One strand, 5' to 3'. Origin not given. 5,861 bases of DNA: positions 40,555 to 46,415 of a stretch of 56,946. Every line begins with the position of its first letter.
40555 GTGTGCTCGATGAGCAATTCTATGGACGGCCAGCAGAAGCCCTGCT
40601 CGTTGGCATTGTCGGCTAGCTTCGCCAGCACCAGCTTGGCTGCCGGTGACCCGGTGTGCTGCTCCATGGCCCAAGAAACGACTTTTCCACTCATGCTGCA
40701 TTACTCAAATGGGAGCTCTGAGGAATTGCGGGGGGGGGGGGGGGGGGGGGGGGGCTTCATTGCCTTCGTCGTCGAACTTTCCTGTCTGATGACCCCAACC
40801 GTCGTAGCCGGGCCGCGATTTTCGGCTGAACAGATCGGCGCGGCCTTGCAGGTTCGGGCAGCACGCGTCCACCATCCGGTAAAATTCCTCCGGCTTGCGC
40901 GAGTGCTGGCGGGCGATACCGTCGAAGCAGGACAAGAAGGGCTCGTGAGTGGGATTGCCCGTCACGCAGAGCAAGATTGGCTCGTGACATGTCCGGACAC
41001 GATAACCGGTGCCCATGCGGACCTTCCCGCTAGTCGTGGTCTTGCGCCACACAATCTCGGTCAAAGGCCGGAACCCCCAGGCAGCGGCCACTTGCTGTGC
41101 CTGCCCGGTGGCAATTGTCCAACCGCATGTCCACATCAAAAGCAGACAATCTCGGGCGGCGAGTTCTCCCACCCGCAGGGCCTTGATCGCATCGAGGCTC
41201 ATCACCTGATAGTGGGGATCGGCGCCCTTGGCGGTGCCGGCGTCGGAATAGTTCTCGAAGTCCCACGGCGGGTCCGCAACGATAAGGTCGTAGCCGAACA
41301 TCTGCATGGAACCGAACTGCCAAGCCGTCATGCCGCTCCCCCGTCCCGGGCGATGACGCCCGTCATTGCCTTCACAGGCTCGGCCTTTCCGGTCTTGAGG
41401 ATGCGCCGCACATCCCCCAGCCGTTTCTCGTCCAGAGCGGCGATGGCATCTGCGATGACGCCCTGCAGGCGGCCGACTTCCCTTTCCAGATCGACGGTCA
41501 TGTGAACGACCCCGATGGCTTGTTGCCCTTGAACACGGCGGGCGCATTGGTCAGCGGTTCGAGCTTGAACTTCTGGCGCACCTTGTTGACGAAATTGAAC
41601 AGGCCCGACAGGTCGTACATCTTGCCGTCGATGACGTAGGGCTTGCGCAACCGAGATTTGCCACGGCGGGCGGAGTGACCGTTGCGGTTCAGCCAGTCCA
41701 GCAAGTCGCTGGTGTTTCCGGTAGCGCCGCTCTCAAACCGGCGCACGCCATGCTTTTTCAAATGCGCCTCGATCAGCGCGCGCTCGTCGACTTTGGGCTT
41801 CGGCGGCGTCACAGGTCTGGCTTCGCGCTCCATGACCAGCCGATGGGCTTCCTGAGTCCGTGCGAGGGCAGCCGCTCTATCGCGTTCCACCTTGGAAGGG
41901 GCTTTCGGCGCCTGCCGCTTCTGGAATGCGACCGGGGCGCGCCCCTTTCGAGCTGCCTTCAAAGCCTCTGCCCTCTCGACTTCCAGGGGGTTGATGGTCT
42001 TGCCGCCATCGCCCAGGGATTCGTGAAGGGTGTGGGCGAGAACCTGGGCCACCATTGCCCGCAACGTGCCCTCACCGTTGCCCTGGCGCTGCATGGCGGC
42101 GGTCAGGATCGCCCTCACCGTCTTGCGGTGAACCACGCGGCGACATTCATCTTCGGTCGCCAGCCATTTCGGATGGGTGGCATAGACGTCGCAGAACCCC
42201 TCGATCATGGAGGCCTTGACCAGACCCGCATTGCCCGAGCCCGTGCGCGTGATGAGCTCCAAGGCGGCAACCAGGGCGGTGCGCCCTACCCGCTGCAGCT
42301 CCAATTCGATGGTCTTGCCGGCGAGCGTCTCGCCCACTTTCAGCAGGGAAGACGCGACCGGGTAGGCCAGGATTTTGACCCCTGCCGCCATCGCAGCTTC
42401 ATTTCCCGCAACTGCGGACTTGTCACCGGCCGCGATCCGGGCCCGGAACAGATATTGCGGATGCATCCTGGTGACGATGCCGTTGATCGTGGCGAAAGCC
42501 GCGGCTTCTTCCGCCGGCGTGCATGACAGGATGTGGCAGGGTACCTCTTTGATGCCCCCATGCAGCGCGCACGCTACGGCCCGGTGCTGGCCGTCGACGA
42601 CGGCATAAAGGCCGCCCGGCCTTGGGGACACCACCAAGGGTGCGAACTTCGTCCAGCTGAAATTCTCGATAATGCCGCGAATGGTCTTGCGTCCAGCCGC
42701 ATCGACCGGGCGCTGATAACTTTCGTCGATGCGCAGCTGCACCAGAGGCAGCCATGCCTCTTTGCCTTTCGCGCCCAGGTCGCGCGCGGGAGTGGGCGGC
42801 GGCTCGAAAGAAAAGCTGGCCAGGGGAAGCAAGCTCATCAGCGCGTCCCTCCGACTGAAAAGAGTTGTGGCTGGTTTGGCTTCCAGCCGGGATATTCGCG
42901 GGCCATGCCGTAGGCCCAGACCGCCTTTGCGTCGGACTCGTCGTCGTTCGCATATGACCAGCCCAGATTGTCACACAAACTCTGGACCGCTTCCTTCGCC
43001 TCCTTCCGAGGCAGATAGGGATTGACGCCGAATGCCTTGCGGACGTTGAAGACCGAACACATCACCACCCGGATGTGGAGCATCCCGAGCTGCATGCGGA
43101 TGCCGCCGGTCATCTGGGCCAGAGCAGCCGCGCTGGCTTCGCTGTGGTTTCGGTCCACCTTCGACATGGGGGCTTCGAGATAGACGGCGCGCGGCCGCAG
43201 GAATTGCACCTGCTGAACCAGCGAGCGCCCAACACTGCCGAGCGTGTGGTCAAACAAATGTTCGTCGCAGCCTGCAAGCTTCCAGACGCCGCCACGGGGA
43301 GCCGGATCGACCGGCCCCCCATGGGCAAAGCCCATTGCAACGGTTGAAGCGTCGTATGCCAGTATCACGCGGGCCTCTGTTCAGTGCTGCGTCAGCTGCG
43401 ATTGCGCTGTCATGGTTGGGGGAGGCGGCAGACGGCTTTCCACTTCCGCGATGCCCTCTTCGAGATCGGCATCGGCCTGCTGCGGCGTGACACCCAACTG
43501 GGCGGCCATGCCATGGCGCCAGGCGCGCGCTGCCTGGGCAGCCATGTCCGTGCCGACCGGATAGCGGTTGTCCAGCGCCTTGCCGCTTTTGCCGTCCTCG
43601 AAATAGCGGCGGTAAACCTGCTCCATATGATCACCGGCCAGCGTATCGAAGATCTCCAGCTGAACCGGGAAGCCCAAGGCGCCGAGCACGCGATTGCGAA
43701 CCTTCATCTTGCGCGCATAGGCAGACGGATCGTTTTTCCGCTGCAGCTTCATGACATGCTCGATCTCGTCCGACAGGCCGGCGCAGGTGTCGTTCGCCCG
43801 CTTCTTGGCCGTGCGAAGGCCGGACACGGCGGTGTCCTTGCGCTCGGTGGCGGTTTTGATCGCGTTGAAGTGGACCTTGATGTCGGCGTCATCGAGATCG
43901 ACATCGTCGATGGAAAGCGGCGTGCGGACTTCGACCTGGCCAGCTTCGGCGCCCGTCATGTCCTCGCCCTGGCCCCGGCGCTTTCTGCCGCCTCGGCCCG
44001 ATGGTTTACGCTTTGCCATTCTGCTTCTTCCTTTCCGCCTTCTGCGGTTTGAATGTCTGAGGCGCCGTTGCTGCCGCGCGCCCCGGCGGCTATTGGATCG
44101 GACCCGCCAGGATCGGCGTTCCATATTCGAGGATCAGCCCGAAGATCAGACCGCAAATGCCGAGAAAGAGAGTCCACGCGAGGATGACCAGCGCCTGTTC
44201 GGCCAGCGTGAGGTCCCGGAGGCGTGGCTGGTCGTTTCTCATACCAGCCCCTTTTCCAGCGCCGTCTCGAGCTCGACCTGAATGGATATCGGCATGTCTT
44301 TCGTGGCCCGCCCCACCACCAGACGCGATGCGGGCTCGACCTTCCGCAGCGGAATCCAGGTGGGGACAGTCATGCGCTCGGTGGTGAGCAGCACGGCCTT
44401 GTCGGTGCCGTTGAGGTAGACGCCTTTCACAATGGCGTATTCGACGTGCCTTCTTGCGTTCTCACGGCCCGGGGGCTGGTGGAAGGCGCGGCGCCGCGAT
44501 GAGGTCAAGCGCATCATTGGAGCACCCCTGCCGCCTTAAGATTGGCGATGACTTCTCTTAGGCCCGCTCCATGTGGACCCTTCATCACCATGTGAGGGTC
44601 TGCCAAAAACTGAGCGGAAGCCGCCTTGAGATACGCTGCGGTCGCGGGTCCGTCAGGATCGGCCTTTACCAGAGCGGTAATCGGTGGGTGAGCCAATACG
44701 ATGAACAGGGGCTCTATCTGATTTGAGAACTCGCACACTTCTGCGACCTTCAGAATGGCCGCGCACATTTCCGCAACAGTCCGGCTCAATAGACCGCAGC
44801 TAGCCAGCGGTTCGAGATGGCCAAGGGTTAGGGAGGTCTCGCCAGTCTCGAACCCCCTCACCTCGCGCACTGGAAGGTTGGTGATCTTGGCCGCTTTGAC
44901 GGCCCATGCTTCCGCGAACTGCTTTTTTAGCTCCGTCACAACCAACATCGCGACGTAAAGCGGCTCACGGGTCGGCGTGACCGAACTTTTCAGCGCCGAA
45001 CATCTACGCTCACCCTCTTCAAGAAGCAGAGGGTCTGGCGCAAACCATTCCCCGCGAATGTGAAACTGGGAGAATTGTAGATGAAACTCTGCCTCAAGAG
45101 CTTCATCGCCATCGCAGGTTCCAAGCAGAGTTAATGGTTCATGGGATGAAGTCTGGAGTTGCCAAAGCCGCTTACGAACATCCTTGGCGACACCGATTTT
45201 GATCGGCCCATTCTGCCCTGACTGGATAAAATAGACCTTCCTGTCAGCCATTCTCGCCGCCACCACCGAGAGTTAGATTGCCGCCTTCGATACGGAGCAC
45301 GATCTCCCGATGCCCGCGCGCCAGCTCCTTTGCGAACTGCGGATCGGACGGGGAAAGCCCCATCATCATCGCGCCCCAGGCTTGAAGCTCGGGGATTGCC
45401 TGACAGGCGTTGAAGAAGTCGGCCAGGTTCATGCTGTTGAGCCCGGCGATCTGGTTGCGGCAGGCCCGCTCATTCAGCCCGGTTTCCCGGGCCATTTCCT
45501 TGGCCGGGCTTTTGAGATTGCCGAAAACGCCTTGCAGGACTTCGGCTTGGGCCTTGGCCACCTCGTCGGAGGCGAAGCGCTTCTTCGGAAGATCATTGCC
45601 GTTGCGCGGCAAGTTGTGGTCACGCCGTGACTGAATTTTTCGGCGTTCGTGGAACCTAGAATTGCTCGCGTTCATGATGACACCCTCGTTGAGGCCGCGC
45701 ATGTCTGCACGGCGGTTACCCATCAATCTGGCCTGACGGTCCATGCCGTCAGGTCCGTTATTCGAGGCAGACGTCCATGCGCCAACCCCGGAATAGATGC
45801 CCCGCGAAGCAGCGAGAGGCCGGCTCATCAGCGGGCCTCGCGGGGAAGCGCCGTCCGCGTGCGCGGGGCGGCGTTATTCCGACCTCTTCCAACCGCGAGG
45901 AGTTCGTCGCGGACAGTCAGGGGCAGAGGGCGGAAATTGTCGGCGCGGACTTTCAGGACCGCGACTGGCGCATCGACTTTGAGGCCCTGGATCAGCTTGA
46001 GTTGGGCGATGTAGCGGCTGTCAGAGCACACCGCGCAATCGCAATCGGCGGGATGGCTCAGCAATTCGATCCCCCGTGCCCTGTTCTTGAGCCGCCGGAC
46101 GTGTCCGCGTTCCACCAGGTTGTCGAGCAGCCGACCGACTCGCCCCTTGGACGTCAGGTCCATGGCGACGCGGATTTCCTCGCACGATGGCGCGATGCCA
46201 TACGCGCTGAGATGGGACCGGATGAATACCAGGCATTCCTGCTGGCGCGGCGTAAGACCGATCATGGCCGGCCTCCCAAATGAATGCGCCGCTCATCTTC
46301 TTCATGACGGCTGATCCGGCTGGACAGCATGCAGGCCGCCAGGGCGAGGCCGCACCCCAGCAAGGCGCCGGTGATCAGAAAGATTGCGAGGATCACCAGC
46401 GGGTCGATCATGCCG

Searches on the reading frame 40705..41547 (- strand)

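Call 20: search_protein_families(library=phrogs, proteins=[window:40705-41547:-], max_evalue=0.001)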
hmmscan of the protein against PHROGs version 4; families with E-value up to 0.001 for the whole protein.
window:40705-41547:- (280 aa): 4 families
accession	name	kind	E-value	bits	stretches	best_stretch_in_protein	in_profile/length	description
phrog_359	-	other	1.2e-56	193.6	1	72-261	107-300/329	DNA methyltransferase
phrog_21315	-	unknown function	9.2e-27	95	1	85-258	239-410/415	-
phrog_10837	-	unknown function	2.8e-18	67.2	1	147-257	8-124/139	-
phrog_15877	-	other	2.8e-16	61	1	86-216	5-136/152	DNA methyltransferase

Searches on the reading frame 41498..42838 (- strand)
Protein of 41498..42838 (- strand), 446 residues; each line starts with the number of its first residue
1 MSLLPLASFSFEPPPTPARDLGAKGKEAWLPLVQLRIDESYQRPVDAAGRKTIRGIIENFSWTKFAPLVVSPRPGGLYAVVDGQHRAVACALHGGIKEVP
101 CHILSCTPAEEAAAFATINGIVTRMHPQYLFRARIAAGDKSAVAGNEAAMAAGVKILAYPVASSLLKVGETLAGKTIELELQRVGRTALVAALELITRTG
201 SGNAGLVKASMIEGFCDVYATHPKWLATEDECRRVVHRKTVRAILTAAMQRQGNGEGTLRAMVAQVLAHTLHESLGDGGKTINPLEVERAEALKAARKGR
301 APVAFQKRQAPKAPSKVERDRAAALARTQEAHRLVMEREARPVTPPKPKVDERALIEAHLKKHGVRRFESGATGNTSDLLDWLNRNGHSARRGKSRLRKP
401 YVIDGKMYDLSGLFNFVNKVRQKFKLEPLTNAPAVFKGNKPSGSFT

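Call 20: search_protein_families(library=phrogs, proteins=[window:41498-42838:-], max_evalue=0.001)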
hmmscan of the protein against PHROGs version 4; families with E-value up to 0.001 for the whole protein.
window:41498-42838:- (446 aa): 4 families
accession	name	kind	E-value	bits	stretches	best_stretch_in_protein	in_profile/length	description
phrog_1033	-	DNA, RNA and nucleotide metabolism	2.8e-16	61.2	1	25-161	31-186/334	ParB-like partition protein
phrog_4715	-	DNA, RNA and nucleotide metabolism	1.4e-06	28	1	66-108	185-226/630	ParB-like partition protein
phrog_2558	-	unknown function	0.0001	22.3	1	35-156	53-183/342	-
phrog_17442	-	unknown function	0.00061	20.5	0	33-121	82-165/185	-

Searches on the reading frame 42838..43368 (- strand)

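Call 20: search_protein_families(library=phrogs, proteins=[window:42838-43368:-], max_evalue=0.001)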
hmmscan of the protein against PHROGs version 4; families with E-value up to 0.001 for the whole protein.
window:42838-43368:- (176 aa): 1 family
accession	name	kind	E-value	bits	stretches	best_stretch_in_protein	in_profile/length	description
phrog_159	-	DNA, RNA and nucleotide metabolism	5.5e-07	29.9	1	54-161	140-253/330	RuvC-like Holliday junction resolvase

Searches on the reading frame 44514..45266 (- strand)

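Call 20: search_protein_families(library=phrogs, proteins=[window:44514-45266:-], max_evalue=0.001)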
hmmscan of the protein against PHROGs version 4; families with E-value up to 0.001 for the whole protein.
window:44514-45266:- (250 aa): 5 families
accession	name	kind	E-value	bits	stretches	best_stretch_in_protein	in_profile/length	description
phrog_8130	-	unknown function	1.6e-14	54.8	1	7-81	178-254/434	-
phrog_4284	-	unknown function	2.5e-10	41.4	1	7-76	83-152/171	-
phrog_8604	-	unknown function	7.5e-07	30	1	4-82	120-191/200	-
phrog_5032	-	unknown function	9.5e-06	26.4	1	11-79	80-151/178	-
phrog_33921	-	unknown function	0.00018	22.4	1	10-76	69-133/160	-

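Call 49: search_protein_families(library=pfam, proteins=[window:44514-45266:-], max_evalue=0.1)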
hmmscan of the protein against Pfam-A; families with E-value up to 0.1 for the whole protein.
window:44514-45266:- (250 aa): 2 families
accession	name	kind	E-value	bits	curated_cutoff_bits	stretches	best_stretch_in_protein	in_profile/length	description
PF13455.12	MUG113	-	1.4e-08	35.6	22.3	1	23-78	2-62/73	Meiotically up-regulated gene 113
PF10544.15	T5orf172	-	2.6e-06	28.3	20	1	11-76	3-87/101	T5orf172 domain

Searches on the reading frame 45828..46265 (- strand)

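Call 20: search_protein_families(library=phrogs, proteins=[window:45828-46265:-], max_evalue=0.001)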
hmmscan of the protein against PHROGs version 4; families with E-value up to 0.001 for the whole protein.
window:45828-46265:- (145 aa): 2 families
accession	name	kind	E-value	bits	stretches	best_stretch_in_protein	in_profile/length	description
phrog_3502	-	unknown function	4.4e-10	40.7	1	1-70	46-115/131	-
phrog_24920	-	unknown function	5.2e-05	24.2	1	3-77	3-77/125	-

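Call 49: search_protein_families(library=pfam, proteins=[window:45828-46265:-], max_evalue=0.1)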
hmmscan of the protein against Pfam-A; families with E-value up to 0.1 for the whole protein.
window:45828-46265:- (145 aa): 2 families
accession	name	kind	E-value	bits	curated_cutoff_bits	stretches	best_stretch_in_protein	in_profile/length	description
PF01726.22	LexA_DNA_bind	-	1.4e-12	47.6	23.7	1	1-65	1-65/65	LexA DNA binding domain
PF12802.13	MarR_2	-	0.0026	18.3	27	1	3-62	2-56/61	MarR family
